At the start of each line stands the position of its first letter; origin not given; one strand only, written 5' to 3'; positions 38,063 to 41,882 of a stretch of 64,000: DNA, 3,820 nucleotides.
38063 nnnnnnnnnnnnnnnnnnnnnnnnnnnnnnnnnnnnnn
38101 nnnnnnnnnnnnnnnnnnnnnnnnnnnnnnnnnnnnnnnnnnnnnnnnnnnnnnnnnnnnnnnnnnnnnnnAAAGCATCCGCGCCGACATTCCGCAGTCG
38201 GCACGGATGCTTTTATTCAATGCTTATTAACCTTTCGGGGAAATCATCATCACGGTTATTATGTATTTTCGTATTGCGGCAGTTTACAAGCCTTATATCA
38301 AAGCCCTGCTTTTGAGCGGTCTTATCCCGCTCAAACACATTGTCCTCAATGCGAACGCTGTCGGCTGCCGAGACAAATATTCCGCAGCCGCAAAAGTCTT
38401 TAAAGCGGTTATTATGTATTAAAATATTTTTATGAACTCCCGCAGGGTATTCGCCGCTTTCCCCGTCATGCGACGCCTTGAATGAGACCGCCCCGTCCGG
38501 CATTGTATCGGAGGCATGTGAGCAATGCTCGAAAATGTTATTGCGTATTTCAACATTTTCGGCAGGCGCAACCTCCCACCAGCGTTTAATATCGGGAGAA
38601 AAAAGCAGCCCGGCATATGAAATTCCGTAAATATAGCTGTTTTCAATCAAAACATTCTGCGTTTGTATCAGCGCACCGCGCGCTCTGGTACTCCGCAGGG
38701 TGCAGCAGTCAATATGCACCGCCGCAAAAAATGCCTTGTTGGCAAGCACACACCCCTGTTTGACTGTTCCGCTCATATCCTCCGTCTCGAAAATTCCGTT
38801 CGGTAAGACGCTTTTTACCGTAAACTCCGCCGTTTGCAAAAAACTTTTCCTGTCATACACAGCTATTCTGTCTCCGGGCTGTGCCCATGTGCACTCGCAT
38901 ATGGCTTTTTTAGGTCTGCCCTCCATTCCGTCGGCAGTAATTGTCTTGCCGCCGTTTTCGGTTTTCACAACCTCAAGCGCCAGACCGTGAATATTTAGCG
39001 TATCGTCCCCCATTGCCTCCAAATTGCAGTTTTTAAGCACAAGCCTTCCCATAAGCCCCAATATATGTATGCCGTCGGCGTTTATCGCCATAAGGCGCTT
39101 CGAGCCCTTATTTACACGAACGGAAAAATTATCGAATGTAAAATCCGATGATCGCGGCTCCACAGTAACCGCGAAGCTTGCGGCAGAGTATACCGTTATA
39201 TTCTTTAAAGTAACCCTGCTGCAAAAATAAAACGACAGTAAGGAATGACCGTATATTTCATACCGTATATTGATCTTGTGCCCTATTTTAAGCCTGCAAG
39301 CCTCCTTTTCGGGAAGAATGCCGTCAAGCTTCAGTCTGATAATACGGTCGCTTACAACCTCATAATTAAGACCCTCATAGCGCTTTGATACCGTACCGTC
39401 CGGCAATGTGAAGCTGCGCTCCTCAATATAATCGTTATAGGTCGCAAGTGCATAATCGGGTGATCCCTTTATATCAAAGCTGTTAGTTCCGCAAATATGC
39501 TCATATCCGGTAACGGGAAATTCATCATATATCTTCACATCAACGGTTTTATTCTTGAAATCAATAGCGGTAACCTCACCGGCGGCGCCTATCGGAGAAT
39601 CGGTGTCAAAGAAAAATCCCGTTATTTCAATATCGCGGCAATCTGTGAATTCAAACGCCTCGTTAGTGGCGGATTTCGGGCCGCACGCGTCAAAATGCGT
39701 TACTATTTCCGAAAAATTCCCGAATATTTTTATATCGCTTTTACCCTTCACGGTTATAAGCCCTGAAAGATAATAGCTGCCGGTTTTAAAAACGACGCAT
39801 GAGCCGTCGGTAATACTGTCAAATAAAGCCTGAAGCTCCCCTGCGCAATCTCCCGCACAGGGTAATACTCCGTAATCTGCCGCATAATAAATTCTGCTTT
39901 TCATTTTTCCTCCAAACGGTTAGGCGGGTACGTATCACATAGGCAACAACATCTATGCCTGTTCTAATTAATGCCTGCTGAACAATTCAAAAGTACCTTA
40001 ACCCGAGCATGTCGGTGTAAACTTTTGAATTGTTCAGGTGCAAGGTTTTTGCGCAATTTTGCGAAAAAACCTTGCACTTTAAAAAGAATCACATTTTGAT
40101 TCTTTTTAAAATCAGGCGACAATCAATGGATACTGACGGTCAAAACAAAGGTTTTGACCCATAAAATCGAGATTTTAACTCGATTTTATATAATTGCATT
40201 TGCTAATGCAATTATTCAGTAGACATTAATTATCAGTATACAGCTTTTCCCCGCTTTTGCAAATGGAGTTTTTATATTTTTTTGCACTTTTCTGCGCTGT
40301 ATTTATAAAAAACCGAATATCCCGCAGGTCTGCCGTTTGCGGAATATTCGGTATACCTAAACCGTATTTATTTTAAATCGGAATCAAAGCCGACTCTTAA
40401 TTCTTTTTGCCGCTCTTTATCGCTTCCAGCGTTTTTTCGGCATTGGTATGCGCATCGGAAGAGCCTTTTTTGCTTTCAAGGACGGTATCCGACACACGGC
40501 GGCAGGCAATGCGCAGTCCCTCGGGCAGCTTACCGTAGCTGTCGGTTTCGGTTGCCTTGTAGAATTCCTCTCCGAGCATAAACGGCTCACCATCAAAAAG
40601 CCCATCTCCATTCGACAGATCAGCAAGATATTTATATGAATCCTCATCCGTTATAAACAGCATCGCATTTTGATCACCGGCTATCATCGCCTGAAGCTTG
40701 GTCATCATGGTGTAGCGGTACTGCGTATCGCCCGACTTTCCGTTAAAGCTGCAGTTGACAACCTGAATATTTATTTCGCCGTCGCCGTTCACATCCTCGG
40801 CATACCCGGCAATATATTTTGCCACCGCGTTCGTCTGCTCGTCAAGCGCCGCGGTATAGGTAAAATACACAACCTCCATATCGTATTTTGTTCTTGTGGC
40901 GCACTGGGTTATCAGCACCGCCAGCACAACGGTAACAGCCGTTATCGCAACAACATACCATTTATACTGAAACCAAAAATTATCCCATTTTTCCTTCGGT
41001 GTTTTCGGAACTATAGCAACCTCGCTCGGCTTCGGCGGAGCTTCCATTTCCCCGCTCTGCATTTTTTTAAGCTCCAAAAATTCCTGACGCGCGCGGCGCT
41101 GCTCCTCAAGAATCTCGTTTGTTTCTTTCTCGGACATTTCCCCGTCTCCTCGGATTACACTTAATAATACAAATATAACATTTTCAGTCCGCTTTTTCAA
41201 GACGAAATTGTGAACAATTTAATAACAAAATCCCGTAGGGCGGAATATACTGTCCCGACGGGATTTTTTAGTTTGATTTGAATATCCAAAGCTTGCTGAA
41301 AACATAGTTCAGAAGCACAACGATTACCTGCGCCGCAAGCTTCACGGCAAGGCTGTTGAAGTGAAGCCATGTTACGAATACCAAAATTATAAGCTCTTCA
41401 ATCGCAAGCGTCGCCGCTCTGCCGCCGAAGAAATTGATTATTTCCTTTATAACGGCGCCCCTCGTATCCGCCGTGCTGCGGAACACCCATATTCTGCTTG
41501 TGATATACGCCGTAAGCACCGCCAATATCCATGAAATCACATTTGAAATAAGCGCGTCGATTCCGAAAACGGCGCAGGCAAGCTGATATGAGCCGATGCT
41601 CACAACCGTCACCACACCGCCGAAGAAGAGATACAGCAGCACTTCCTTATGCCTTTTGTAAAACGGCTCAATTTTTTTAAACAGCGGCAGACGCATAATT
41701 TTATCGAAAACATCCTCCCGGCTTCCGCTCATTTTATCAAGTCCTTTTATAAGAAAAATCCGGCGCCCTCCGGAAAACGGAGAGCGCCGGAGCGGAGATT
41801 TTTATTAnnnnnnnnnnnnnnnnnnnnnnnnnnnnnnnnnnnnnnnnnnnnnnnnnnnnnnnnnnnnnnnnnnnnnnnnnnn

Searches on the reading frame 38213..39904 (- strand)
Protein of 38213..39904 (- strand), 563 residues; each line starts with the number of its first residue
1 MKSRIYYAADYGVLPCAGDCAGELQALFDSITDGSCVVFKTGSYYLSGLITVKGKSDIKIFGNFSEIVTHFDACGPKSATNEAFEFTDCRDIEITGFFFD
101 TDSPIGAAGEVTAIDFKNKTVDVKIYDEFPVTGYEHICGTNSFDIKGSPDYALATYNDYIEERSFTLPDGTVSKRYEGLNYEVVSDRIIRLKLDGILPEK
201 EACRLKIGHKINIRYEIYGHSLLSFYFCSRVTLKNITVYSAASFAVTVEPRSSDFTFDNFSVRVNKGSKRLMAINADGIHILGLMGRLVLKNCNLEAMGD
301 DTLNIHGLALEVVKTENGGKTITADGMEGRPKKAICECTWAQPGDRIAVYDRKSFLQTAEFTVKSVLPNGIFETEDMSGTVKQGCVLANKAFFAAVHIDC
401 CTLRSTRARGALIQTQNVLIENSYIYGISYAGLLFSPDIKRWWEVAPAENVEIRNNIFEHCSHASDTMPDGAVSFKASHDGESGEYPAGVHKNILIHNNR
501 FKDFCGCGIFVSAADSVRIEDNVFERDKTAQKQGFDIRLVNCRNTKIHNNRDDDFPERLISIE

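Call 21: search_protein_families(library=pfam, proteins=[window:38213-39904:-])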
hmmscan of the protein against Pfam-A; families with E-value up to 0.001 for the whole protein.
window:38213-39904:- (563 aa): 2 families
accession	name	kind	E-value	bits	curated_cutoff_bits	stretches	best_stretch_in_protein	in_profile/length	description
PF13229.12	Beta_helix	-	1.7e-13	50.9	25.9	1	396-551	11-133/158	Right handed beta helix region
PF05048.19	NosD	-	0.00058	19.8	23.6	0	446-550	44-144/212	Periplasmic copper-binding protein (NosD)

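Call 24: find_encoding_contigs(protein=window:38213-39904:-, flank=3000, max_places=10)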
Protein window:38213-39904:- (563 aa): 18 contigs read that carry it; 10 places shown.
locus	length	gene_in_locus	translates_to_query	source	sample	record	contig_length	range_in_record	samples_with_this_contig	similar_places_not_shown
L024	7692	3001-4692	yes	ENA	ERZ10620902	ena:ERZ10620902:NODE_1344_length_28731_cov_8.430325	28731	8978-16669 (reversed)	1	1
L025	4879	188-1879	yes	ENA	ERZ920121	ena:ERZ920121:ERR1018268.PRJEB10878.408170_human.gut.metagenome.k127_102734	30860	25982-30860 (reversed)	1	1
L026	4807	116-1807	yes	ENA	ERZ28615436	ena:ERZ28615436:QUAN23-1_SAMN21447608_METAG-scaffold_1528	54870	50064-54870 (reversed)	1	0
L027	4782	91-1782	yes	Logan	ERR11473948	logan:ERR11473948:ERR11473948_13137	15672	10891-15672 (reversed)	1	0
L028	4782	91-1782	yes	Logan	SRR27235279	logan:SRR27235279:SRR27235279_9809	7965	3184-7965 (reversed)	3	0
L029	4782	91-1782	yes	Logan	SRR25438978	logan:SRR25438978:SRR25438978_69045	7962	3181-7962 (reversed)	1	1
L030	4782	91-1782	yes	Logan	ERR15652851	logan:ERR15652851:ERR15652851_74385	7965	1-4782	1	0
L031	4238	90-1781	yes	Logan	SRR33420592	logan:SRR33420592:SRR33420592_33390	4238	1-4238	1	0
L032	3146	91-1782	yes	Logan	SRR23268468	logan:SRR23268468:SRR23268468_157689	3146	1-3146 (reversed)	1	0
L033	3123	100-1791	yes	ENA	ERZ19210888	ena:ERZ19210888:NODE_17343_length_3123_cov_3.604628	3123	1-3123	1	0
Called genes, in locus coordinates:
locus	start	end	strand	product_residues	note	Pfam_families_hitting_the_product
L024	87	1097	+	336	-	PF00044:Gp_dh_N, PF02800:Gp_dh_C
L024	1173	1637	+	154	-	PF04138:GtrA_DPMS_TM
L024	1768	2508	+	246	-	-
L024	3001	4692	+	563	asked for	PF13229:Beta_helix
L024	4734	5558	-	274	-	PF00165:HTH_AraC (weak), PF12833:HTH_18, PF00165:HTH_AraC (weak)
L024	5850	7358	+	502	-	PF00722:Glyco_hydro_16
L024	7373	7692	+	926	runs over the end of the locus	PF01547:SBP_bac_1, PF13416:SBP_bac_8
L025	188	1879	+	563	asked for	PF13229:Beta_helix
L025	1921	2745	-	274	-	PF00165:HTH_AraC (weak), PF12833:HTH_18, PF00165:HTH_AraC (weak)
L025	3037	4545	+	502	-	PF00722:Glyco_hydro_16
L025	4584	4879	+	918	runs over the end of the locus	PF01547:SBP_bac_1, PF13416:SBP_bac_8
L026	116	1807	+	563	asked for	PF13229:Beta_helix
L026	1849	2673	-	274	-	PF00165:HTH_AraC (weak), PF12833:HTH_18, PF00165:HTH_AraC (weak)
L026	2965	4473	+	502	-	PF00722:Glyco_hydro_16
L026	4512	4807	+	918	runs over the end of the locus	PF01547:SBP_bac_1, PF13416:SBP_bac_8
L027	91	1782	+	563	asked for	PF13229:Beta_helix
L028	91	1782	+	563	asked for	PF13229:Beta_helix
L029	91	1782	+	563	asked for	PF13229:Beta_helix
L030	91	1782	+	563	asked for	PF13229:Beta_helix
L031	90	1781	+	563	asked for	PF13229:Beta_helix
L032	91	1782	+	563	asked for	PF13229:Beta_helix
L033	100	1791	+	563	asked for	PF13229:Beta_helix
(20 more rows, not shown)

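Call 76: find_homologous_proteins(query=window:38213-39904:-, max_evalue=1e-40)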
Query window:38213-39904:- (563 aa): 125 proteins with E <= 1e-40 among 8000 candidates; the best 120 are listed.
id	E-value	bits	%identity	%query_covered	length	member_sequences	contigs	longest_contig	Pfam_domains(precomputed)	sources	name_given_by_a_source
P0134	0.0e+0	1294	99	100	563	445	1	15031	PF13229.13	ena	-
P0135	0.0e+0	1285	99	100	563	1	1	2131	PF13229.13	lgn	-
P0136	0.0e+0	1199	99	93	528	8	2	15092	PF13229.13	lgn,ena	-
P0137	0.0e+0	1106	84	100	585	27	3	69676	PF13229.13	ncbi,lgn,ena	-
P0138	1.9e-280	949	99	75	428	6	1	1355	-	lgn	-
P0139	1.3e-209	716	57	97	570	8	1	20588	-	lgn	-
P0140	2.0e-206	705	55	97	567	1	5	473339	PF13229.13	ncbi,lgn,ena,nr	ncbi:MAG: right-handed parallel beta-helix repeat-containing protein [Clostridia bacterium]|nr:right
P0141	2.8e-204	698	55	100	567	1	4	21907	PF13229.13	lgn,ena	-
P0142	2.5e-203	695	56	99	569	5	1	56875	PF13229.13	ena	-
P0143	1.4e-199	682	56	99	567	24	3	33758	PF13229.13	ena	-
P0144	3.9e-197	674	55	99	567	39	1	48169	PF13229.13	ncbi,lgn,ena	-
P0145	1.2e-191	656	53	98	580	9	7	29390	PF13229.13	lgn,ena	-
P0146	3.7e-189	648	53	98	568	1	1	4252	PF13229.13,PF12708.13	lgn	-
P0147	1.9e-181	623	51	97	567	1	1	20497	PF13229.13,PF12708.13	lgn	-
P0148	2.4e-180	619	52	99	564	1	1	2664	PF13229.13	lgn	-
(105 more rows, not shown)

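Call 77: find_encoding_contigs(protein=P0137, flank=2500, max_places=3)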
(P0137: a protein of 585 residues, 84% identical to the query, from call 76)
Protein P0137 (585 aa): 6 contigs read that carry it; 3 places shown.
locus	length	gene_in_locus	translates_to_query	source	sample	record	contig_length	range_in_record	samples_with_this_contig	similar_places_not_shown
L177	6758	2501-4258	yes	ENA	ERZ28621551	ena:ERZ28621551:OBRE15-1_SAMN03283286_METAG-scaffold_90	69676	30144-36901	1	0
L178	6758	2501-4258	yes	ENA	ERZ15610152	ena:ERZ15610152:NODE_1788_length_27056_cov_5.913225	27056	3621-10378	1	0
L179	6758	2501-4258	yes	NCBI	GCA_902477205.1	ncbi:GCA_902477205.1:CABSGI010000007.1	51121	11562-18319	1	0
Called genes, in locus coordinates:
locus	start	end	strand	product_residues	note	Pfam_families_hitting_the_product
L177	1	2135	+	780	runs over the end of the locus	PF13364:BetaGal_ABD2 (faint), PF22666:Glyco_hydro_2_N2, PF02837:Glyco_hydro_2_N, PF00703:Glyco_hydro_2, PF02836:Glyco_hydro_2_C, PF16355:DUF4982, PF18565:Glyco_hydro2_C5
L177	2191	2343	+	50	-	-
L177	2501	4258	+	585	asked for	PF13229:Beta_helix (faint)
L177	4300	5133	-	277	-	PF00165:HTH_AraC (weak), PF12833:HTH_18, PF00165:HTH_AraC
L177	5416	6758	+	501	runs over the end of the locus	PF00722:Glyco_hydro_16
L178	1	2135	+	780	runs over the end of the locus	PF13364:BetaGal_ABD2 (faint), PF22666:Glyco_hydro_2_N2, PF02837:Glyco_hydro_2_N, PF00703:Glyco_hydro_2, PF02836:Glyco_hydro_2_C, PF16355:DUF4982, PF18565:Glyco_hydro2_C5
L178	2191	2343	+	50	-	-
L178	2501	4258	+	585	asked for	PF13229:Beta_helix (faint)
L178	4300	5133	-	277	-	PF00165:HTH_AraC (weak), PF12833:HTH_18, PF00165:HTH_AraC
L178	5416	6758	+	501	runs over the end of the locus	PF00722:Glyco_hydro_16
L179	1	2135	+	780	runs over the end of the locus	PF02837:Glyco_hydro_2_N, PF22666:Glyco_hydro_2_N2, PF00703:Glyco_hydro_2, PF02836:Glyco_hydro_2_C, PF16355:DUF4982, PF18565:Glyco_hydro2_C5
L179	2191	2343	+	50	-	-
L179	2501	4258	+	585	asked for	PF13229:Beta_helix (faint)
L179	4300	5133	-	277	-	PF00165:HTH_AraC (weak), PF12833:HTH_18, PF00165:HTH_AraC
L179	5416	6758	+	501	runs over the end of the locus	PF00722:Glyco_hydro_16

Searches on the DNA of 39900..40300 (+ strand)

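Call 12: search_rna_families(source=window, start=39900, end=40300, threshold=evalue, max_evalue=10)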
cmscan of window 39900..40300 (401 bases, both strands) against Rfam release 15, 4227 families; matches with E-value up to 10: 38.
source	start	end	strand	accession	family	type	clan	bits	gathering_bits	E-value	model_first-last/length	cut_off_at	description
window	39973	40102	-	RF03162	TD-2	Gene; sRNA;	CL00124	28.4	48.7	0.026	1-98/98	no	TD-2 RNA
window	40037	40080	-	RF03640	mir-3747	Gene; miRNA;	-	22.2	63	0.044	1-67/67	no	mir-3747 microRNA precursor family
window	40038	40079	+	RF00900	mir-255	Gene; miRNA;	-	22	50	0.16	1-59/59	no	mir-255 microRNA precursor family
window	40065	40110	-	RF01403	STnc290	Gene; sRNA;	-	21.3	60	0.21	1-65/65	no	STnc290 Hfq binding RNA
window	40035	40078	+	RF03640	mir-3747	Gene; miRNA;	-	21.1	63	0.088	1-67/67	no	mir-3747 microRNA precursor family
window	39978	40038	+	RF00696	mir-203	Gene; miRNA;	-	20.4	65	0.04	21-65/80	no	mir-203 microRNA precursor family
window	40030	40085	+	RF03956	mir-737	Gene; miRNA;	-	20.4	60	0.97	1-63/63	no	mir-737 microRNA precursor family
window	40098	40219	+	RF00515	PyrR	Cis-reg;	-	19.8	54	2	1-115/115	no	PyrR binding site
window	40033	40080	-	RF03621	MIR4245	Gene; miRNA;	-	18.9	74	0.91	1-128/128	no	MIR4245 microRNA precursor family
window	40037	40079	+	RF04252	mir-8186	Gene; miRNA;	-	18.8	80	0.19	1-61/61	no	mir-8186 microRNA precursor family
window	40084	40214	+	RF01476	rliF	Gene; sRNA;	-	18.8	60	0.68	1-220/220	no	Listeria sRNA rliF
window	40012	40193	+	RF02374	YenS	Gene; sRNA;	-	18.5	80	0.067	1-169/169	no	Yersinia YenS sRNA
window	40137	40230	+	RF00402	SNORA25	Gene; snRNA; snoRNA; HACA-box;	-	18.3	85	1.1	1-128/128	no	Small nucleolar RNA SNORA25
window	40029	40088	+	RF03621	MIR4245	Gene; miRNA;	-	18.3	74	1.3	1-128/128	no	MIR4245 microRNA precursor family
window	40033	40080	-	RF01913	mir-2778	Gene; miRNA;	-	18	86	0.84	1-77/77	no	mir-2778 microRNA precursor family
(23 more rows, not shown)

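Call 13: search_dna_similar(query=window:39968-40229:+, collection=plasmids, mode=distant, max_evalue=0.01)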
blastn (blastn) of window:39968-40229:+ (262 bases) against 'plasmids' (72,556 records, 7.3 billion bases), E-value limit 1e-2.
No match.

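Call 14: search_dna_similar(query=window:39968-40229:+, collection=phages, mode=distant, max_evalue=0.01)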
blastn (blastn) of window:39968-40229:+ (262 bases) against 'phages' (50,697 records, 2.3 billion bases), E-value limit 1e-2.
No match.

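Call 15: search_rna_families(source=window, start=39940, end=40260, threshold=evalue, max_evalue=0.05, show_alignments=2)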
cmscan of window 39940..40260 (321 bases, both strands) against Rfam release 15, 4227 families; matches with E-value up to 0.05: 3.
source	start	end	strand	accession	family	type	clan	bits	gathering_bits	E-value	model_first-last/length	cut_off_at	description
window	39973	40102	-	RF03162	TD-2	Gene; sRNA;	CL00124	28.4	48.7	0.02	1-98/98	no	TD-2 RNA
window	40037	40080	-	RF03640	mir-3747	Gene; miRNA;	-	22.2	63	0.035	1-67/67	no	mir-3747 microRNA precursor family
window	39978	40038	+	RF00696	mir-203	Gene; miRNA;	-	20.4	65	0.032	21-65/80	no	mir-203 microRNA precursor family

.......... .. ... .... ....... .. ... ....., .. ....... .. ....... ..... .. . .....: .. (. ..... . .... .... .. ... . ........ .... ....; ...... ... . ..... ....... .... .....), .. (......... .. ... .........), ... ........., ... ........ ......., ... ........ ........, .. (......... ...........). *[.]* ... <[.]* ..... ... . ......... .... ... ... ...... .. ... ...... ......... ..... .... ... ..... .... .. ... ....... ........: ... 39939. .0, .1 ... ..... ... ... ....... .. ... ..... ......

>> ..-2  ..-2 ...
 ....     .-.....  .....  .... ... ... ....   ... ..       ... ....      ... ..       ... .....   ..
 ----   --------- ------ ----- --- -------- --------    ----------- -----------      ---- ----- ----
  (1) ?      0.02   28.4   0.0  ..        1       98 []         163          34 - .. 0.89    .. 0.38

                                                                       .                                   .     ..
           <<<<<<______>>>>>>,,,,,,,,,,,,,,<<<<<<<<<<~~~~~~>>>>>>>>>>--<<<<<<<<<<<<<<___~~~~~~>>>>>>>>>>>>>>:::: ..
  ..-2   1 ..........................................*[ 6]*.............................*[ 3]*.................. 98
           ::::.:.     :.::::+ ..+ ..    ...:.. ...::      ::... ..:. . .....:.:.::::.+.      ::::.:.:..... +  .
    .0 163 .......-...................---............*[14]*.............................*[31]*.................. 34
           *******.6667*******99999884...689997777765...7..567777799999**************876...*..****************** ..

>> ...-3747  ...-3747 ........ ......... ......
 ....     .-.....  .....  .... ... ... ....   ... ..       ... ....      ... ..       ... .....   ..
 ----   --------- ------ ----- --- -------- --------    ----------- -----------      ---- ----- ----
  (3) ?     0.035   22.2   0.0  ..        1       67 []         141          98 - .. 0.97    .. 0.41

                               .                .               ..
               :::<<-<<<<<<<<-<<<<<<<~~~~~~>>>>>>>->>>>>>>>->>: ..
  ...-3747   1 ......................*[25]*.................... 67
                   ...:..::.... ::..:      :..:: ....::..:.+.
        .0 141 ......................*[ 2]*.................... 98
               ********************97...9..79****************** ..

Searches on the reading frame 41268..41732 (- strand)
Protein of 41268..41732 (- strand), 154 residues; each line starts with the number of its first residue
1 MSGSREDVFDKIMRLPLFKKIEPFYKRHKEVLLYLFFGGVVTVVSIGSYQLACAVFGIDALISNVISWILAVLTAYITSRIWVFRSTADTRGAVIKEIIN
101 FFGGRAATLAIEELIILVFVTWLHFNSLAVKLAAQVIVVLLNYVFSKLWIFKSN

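Call 21: search_protein_families(library=pfam, proteins=[window:41268-41732:-])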
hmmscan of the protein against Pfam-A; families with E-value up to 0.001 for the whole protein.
window:41268-41732:- (154 aa): 1 family
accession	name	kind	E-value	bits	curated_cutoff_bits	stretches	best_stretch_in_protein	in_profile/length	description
PF04138.20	GtrA_DPMS_TM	-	2.8e-22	79.6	26.1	1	34-151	2-117/117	GtrA/DPMS, transmembrane domain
